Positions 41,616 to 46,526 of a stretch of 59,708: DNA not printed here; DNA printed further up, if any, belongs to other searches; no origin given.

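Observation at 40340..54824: Stripped-down type VIIb-like secretion locus: EssC + YukD-like + six WXG/LXG-like modules, with no recognisable EsaA, EssA or EssB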

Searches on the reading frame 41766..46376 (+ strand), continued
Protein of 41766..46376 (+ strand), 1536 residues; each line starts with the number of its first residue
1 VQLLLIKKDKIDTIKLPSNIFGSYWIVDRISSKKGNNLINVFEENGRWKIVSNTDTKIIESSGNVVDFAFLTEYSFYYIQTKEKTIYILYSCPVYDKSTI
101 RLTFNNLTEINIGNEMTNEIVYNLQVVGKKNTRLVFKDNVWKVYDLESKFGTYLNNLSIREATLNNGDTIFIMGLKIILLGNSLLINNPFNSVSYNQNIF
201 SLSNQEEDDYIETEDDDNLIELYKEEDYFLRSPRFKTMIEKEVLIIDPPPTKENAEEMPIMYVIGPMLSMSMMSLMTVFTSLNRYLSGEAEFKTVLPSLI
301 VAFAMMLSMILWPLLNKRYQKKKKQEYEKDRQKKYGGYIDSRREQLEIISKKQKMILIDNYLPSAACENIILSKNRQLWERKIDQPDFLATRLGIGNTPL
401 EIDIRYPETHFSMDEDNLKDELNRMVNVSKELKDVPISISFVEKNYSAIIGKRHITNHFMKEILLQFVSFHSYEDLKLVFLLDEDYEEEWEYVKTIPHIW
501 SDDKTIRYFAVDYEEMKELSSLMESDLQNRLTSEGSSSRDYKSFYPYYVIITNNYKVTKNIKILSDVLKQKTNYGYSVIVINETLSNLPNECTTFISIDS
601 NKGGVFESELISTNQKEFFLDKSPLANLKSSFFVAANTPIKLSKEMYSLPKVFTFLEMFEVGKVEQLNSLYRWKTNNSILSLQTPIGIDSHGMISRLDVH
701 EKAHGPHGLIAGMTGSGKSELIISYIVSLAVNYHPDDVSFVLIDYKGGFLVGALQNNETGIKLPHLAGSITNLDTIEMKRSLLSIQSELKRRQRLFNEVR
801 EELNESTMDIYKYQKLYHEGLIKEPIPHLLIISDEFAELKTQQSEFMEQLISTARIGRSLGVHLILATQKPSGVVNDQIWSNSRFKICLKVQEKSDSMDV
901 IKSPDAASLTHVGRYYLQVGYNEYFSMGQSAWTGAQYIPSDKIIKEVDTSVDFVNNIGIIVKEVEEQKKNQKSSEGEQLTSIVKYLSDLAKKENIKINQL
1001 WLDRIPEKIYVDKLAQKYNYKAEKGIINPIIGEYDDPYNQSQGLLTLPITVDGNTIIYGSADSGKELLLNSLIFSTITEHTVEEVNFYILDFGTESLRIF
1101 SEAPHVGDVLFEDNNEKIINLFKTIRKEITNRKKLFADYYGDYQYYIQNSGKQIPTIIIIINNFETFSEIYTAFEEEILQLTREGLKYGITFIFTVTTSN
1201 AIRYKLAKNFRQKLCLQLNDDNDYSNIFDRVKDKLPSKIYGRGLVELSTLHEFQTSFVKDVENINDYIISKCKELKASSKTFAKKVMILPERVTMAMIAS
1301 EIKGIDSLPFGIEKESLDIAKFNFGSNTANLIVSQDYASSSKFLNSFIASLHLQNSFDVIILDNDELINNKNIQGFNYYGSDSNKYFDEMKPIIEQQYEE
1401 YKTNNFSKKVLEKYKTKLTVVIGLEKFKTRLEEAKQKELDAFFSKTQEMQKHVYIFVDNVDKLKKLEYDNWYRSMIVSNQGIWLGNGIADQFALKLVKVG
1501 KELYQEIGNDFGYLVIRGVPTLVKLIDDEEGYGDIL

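Call 19: search_protein_families(library=pfam, max_evalue=0.01, proteins=[L011:15956-18274:+, L011:20356-21636:+, L011:21637-22440:+, L011:22444-24162:+, L019:5283-5759:+, L019:5871-7571:+, L019:9003-9920:+, L028:16602-18512:+, L028:14731-15387:+, L033:7726-9645:+])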
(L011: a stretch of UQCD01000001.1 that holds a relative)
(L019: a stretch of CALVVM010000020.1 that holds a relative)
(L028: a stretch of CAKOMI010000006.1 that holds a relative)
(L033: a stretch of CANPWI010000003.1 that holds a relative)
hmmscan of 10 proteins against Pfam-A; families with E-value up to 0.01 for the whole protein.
L011:15956-18274:+ (772 aa): 2 families
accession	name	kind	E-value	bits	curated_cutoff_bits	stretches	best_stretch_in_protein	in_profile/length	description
PF02368.24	Big_2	-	3.2e-08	33.8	22.8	1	696-768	4-78/79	Bacterial Ig-like domain (group 2)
PF21461.3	HL_N-beta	-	4e-08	33.4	27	1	724-766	11-52/57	Hyaluronate lyase, N-terminal beta-sheet domain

L011:20356-21636:+ (426 aa): 6 families
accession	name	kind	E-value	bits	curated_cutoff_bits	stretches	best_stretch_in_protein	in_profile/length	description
PF00498.31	FHA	-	7.1e-16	58.8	20.7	1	348-414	2-66/67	FHA domain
PF19909.4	DUF6382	-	1.3e-13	51.4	26.7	1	16-150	4-139/163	Domain of unknown function (DUF6382)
PF16697.10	Yop-YscD_cpl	-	9.3e-10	39.1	33.2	1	336-413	8-82/94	Inner membrane component of T3SS, cytoplasmic domain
PF13240.11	Zn_Ribbon_1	-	5.2e-05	23.3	25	1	217-235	2-20/23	zinc-ribbon domain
PF05031.18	NEAT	-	0.0019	19.1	32.8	0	12-67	34-89/119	Iron Transport-associated domain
PF12773.13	DZR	-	0.0055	17.3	27.3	1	215-235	25-45/45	Double zinc ribbon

L011:21637-22440:+ (267 aa): 2 families
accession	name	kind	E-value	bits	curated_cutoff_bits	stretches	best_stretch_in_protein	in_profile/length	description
PF13672.11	PP2C_2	-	1.3e-07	31.9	24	1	23-233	8-196/209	Protein phosphatase 2C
PF00481.26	PP2C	-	1.2e-05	25.5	20.3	1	65-142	44-126/255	Protein phosphatase 2C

L011:22444-24162:+ (572 aa): 4 families
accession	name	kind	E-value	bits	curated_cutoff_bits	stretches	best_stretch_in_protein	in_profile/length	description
PF00069.31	Pkinase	-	2.1e-52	178.6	31.7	1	12-252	1-253/263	Protein kinase domain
PF07714.23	PK_Tyr_Ser-Thr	-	2.9e-29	102.6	23.1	1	14-219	3-205/258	Protein tyrosine and serine/threonine kinase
PF03109.22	ABC1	-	3.2e-06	26.9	22.9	1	70-171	128-224/244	ABC1 atypical kinase-like domain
PF14531.12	Kinase-like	-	0.00079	19.2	25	1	120-222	153-258/289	Kinase-like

L019:5283-5759:+ (158 aa): 2 families
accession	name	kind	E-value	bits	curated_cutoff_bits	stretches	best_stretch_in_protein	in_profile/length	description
PF20421.4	DHR-2_Lobe_C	-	0.00069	20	26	0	28-77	23-72/103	DHR-2, Lobe C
PF04513.17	Baculo_PEP_C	-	0.0062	17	38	0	15-81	33-99/140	Baculovirus polyhedron envelope protein, PEP, C terminus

L019:5871-7571:+ (566 aa): 0 families

L019:9003-9920:+ (305 aa): 3 families
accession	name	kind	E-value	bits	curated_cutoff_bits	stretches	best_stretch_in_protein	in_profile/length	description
PF13780.11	DUF4176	-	2.1e-13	50.6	25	1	1-58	18-74/74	Domain of unknown function (DUF4176)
PF07661.19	MORN_2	-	2.2e-07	30.7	29.6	0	216-229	4-17/22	MORN repeat variant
PF24814.1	WD40_Prp19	-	0.0067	15.9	320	0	117-177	177-236/281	Prp19 WD40 domain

L028:16602-18512:+ (636 aa): 3 families
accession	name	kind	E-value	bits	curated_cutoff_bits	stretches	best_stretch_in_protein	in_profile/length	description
PF01935.23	DUF87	-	5.6e-19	69.5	23.2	1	106-251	4-133/220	Helicase HerA, central domain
PF01580.24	FtsK_SpoIIIE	-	0.00042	20.3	24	0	124-151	38-65/221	FtsK/SpoIIIE family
PF01637.24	ATPase_2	-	0.0037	17.5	33.2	0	126-257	21-155/225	ATPase domain predominantly from Archaea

L028:14731-15387:+ (218 aa): 1 family
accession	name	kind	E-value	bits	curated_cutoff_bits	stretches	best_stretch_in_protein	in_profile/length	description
PF06013.18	WXG100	-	1.8e-07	31.7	27.3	1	130-217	3-86/86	Proteins of 100 residues with WXG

L033:7726-9645:+ (639 aa): 0 families

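Call 55: search_protein_families(library=pfam, max_evalue=0.01, proteins=[L011:14854-15165:+, L011:15187-15483:+, L019:8273-8557:+, L019:15003-15275:+, L011:4280-9616:+, L019:4926-5264:+, L019:7646-7978:+, L019:7983-8270:+, L019:8557-8868:+, L011:19687-20013:+])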
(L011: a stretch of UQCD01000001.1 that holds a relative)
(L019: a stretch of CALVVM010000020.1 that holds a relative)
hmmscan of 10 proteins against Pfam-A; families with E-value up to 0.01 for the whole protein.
L011:14854-15165:+ (103 aa): 4 families
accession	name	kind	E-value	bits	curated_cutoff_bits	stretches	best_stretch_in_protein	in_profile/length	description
PF06013.18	WXG100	-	5.4e-12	46.3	27.3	1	5-88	1-84/86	Proteins of 100 residues with WXG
PF25547.1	WXG100_2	-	0.00017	22.1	27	1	22-93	40-113/150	WXG100 like domain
PF08336.16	P4Ha_N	-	0.0098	16.1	25.3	0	12-70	39-97/135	Prolyl 4-Hydroxylase alpha-subunit, N-terminal region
PF18052.6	Rx_N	-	0.01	16.4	27.7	0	52-100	17-62/93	Rx N-terminal domain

L011:15187-15483:+ (98 aa): 5 families
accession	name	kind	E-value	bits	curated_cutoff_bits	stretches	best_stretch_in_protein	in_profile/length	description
PF06013.18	WXG100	-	4.4e-15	56.2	27.3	1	4-88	2-86/86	Proteins of 100 residues with WXG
PF16559.10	GIT_CC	-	0.0014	18.8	28.7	1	3-45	20-62/66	GIT coiled-coil Rho guanine nucleotide exchange factor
PF17279.8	DUF5344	-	0.0033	18.4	27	0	2-90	2-84/87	Family of unknown function (DUF5344)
PF12081.13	GldM_1st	-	0.0059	17.1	25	0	7-59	41-88/194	GldM N-terminal domain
PF23116.1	HHD_RTEL1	-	0.008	16.9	27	0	1-42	6-48/102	RTEL1, HHD domain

L019:8273-8557:+ (94 aa): 1 family
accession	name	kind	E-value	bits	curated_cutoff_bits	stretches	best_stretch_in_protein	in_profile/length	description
PF06013.18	WXG100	-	3.7e-05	24.3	27.3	1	6-88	4-83/86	Proteins of 100 residues with WXG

L019:15003-15275:+ (90 aa): 2 families
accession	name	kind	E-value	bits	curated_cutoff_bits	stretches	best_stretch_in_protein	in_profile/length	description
PF06013.18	WXG100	-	7.7e-11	42.6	27.3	1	4-87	2-85/86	Proteins of 100 residues with WXG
PF25547.1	WXG100_2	-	0.0073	16.7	27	1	20-75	40-97/150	WXG100 like domain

L011:4280-9616:+ (1778 aa): 4 families
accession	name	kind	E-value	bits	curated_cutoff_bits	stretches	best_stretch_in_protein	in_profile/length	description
PF19077.6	Big_13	-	3.5e-18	66.4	27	2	1460-1509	50-100/102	Bacterial Ig-like domain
PF13754.12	Big_3_4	-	0.00014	22.2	27.3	0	1359-1405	25-71/106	Domain of unknown function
PF00801.26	PKD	-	0.00033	21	23.5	0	1155-1186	46-77/80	PKD domain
PF18981.6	InlK_D3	-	0.0006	20.3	25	0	1360-1393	42-75/75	Internalin K domain (D3/D4)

L019:4926-5264:+ (112 aa): 1 family
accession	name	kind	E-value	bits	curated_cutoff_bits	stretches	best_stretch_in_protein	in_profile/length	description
PF06013.18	WXG100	-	0.0089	16.7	27.3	0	39-76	25-62/86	Proteins of 100 residues with WXG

L019:7646-7978:+ (110 aa): 3 families
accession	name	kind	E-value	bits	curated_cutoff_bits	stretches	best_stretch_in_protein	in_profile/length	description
PF06013.18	WXG100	-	0.00033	21.3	27.3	1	11-87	7-83/86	Proteins of 100 residues with WXG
PF07579.16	DUF1548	-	0.0033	18.2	22.7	1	30-108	30-103/135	Domain of Unknown Function (DUF1548)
PF05384.16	DegS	-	0.0088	16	27.6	0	11-89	9-87/159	Sensor protein DegS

L019:7983-8270:+ (95 aa): 0 families

L019:8557-8868:+ (103 aa): 0 families

L011:19687-20013:+ (108 aa): 0 families
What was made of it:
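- Checked: The comparison cluster is Pfam WXG100 at 42-56 bits for three of four members tested and 24 bits for the fourth (call 55).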

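Call 58: search_protein_families(library=pfam, max_evalue=0.01, proteins=[L028:18515-19270:+, L028:19280-20113:+, L028:20424-21644:+, L028:21847-24468:+, L028:16061-16510:+, L028:15762-16052:+, L012:14964-16187:+, L012:16257-16853:+, L012:16929-19859:+, L012:8590-9900:+])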
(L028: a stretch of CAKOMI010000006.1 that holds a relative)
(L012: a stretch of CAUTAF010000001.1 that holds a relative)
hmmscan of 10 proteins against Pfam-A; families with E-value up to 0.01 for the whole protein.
L028:18515-19270:+ (251 aa): 1 family
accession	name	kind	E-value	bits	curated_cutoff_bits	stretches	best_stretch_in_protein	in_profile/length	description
PF01026.27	TatD_DNase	-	1.8e-69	234.4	27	1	3-248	1-253/253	TatD related DNase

L028:19280-20113:+ (277 aa): 0 families

L028:20424-21644:+ (406 aa): 0 families

L028:21847-24468:+ (873 aa): 5 families
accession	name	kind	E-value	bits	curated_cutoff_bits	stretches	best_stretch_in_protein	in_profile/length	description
PF00122.25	E1-E2_ATPase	-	7.2e-50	169.4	28.1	1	125-311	8-181/181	E1-E2 ATPase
PF00689.26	Cation_ATPase_C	-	9.7e-35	120.4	27.3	1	689-855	3-173/175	Cation transporting ATPase, C-terminus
PF00690.31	Cation_ATPase_N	-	9e-20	70.5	20.4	1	8-74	2-69/69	Cation transporter/ATPase, N-terminus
PF13246.12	Cation_ATPase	-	1.1e-12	48.2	21.7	1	375-450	10-91/91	Cation transport ATPase (P-type)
PF00702.32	Hydrolase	-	8.6e-12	46.3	26.4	1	328-618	2-191/191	haloacid dehalogenase-like hydrolase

L028:16061-16510:+ (149 aa): 0 families

L028:15762-16052:+ (96 aa): 0 families

L012:14964-16187:+ (407 aa): 0 families

L012:16257-16853:+ (198 aa): 1 family
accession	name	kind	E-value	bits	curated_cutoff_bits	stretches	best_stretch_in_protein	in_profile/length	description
PF07963.17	N_methyl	-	5.6e-08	32.5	21.2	1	3-28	2-27/27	Prokaryotic N-terminal methylation motif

L012:16929-19859:+ (976 aa): 6 families
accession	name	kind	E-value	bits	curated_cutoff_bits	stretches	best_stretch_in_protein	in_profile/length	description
PF02463.25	SMC_N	-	7.8e-59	199.2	40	1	2-965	1-219/220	RecF/RecN/SMC N terminal domain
PF13476.12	AAA_23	-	9.9e-19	69.2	27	1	6-201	2-195/201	AAA domain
PF06470.18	SMC_hinge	-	2.7e-18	66.9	22.5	1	423-535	3-112/116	SMC proteins Flexible Hinge Domain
PF13555.12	AAA_29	-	1.9e-07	31.2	27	1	3-49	1-47/61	P-loop containing region of AAA domain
PF13304.12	AAA_21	-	2.5e-05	25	27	1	26-76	1-40/304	AAA domain, putative AbiEii toxin, Type IV TA system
PF13175.12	AAA_15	-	0.0007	19.7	32.1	1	1-403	1-292/374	AAA ATPase domain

L012:8590-9900:+ (436 aa): 2 families
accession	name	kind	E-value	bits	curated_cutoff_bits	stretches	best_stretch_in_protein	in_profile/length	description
PF01458.23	SUFBD_core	-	1.1e-74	251.3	27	1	178-412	1-232/232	SUF system FeS cluster assembly, SufBD core domain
PF19295.5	SufBD_N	-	9.2e-14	51.9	23.5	1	109-175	105-171/172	SufBD protein N-terminal region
